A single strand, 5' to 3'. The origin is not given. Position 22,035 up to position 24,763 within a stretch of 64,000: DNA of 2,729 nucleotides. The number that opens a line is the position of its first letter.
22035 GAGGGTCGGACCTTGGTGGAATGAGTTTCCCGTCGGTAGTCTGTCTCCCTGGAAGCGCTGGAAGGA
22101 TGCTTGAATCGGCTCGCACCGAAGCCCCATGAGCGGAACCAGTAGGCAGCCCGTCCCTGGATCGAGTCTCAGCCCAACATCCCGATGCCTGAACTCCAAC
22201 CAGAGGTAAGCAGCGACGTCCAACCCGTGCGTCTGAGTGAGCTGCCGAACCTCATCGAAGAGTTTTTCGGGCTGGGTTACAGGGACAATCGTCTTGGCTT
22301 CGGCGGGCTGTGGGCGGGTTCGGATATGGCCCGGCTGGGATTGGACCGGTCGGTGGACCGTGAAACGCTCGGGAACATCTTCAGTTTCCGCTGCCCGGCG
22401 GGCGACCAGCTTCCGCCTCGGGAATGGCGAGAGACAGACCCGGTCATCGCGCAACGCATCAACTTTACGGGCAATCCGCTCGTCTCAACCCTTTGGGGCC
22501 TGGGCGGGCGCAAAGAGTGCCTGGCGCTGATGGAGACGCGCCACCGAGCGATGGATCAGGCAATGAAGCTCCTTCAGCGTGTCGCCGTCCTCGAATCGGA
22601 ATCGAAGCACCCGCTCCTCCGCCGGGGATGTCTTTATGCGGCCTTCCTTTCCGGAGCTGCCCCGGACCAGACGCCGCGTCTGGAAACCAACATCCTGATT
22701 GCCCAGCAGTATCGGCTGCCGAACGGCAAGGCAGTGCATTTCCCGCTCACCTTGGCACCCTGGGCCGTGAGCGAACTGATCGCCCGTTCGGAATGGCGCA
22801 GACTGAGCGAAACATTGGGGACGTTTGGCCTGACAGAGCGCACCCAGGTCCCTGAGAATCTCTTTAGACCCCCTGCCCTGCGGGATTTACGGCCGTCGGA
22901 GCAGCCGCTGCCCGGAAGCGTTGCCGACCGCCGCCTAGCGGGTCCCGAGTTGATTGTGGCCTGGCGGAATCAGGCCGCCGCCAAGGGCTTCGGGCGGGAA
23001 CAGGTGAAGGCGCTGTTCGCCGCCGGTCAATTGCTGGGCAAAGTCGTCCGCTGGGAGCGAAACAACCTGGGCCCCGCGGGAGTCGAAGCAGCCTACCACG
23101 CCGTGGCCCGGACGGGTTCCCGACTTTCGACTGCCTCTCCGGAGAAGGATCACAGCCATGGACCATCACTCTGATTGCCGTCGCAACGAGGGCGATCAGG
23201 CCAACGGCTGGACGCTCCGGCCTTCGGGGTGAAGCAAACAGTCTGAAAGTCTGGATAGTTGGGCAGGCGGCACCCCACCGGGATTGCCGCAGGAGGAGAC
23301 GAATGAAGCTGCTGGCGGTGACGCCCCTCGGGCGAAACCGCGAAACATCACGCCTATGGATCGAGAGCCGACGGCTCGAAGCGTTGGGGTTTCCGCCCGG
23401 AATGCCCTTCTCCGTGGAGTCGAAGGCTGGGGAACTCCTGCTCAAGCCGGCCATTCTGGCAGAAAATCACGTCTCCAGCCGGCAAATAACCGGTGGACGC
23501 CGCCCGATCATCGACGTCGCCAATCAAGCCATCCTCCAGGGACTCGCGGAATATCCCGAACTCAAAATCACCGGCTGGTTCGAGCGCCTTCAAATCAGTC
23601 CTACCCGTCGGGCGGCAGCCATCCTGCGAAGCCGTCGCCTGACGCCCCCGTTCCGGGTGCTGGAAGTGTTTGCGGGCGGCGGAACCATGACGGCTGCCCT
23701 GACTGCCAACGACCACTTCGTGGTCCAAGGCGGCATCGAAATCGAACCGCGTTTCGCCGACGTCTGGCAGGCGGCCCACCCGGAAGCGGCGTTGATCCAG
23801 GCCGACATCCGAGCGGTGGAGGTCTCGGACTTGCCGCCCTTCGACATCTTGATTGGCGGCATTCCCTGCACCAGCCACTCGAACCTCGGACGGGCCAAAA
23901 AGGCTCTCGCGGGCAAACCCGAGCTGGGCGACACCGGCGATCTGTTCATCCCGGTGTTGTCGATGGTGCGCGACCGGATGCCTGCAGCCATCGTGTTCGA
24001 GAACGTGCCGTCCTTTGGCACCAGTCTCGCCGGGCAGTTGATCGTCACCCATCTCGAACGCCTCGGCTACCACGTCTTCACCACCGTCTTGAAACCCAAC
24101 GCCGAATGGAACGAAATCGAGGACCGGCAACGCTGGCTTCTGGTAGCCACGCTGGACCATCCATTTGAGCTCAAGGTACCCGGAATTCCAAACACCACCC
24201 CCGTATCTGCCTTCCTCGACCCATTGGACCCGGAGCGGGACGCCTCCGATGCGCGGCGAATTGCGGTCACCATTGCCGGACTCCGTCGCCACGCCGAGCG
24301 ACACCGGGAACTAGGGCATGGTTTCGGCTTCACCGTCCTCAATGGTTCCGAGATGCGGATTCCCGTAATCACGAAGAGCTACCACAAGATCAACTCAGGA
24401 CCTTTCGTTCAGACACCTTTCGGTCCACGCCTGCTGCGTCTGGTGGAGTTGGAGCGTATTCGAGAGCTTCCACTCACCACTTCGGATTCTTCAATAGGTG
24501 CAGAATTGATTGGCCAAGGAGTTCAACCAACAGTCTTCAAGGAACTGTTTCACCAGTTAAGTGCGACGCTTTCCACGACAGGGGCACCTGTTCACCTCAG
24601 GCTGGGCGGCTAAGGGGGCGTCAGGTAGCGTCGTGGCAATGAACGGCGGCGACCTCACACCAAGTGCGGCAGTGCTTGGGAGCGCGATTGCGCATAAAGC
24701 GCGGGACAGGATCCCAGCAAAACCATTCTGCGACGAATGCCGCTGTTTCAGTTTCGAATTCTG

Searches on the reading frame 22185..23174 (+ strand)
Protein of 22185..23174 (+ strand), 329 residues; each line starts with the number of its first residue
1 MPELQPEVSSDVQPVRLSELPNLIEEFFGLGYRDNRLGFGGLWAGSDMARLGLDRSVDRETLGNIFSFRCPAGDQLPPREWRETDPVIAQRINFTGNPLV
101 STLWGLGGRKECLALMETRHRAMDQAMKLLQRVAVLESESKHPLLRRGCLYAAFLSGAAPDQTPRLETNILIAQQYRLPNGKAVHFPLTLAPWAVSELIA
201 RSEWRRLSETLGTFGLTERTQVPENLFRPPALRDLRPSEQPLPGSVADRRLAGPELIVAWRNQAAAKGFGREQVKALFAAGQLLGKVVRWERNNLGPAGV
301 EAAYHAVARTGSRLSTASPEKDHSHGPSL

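Call 10: search_protein_families(library=padloc, proteins=[window:22185-23174:+], max_evalue=0.01)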
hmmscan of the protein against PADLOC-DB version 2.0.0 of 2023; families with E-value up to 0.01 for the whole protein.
window:22185-23174:+ (329 aa): 0 families

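Call 57: search_protein_families(library=pfam, proteins=[window:22185-23174:+], max_evalue=0.001)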
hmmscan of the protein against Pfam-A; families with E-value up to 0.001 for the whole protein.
window:22185-23174:+ (329 aa): 1 family
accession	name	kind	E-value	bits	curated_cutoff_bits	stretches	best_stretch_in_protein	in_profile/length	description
PF08751.17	TrwC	-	7.1e-06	26.3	25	1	41-155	27-145/286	TrwC relaxase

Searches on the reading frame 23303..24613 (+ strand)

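Call 10: search_protein_families(library=padloc, proteins=[window:23303-24613:+], max_evalue=0.01)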
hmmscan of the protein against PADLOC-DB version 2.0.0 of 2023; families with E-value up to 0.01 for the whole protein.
window:23303-24613:+ (436 aa): 43 families (the best 25 are shown)
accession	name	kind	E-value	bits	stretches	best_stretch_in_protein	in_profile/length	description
PDLC03378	MTase_II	-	3e-22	77.4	1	117-293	3-178/344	Type II methyltransferase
PDLC02653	DrmMII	-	1.2e-20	71.8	1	117-362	5-247/333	DrmMII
PDLC03272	MTase_II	-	2.5e-20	71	1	116-392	74-354/407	Type II methyltransferase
PDLC00033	DruM2|DruM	-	1.5e-17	62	1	115-285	20-192/368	DNA cytosine methylase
PDLC00026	DruM2|DruM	-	6.8e-17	60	1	118-289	6-173/336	DNA cytosine methylase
PDLC03234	MTase_II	-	1.7e-16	58.4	1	118-285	6-176/375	Type II methyltransferase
PDLC00027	DruM2|DruM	-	4.7e-16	57.1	1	117-313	12-204/361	DNA cytosine methylase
PDLC03361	MTase_II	-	7e-15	52.8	1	164-386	136-393/455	Type II methyltransferase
PDLC03326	MTase_II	-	2.7e-14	51.2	1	120-299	8-188/412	Type II methyltransferase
PDLC00029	DruM2|DruM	-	4.1e-14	50.7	1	118-297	6-180/329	DNA cytosine methylase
PDLC03307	MTase_II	-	6.2e-14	50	1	117-260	1-136/382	Type II methyltransferase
PDLC03243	MTase_II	-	1.2e-10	38.9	1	118-260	10-153/377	Type II methyltransferase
PDLC03269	MTase_II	-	3.5e-10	37.6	1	117-282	4-164/437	Type II methyltransferase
PDLC03731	oMTase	-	3.7e-10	37.4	1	112-263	9-155/326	orphan methyltransferase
PDLC02649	DrmMII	-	7e-10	36.4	1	170-283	106-219/422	DrmMII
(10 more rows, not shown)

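Call 57: search_protein_families(library=pfam, proteins=[window:23303-24613:+], max_evalue=0.001)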
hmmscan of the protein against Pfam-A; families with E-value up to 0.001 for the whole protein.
window:23303-24613:+ (436 aa): 1 family
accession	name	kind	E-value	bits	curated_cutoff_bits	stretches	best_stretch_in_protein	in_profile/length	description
PF00145.23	DNA_methylase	-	2.1e-23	83.7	22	1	117-286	1-164/324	C-5 cytosine-specific DNA methylase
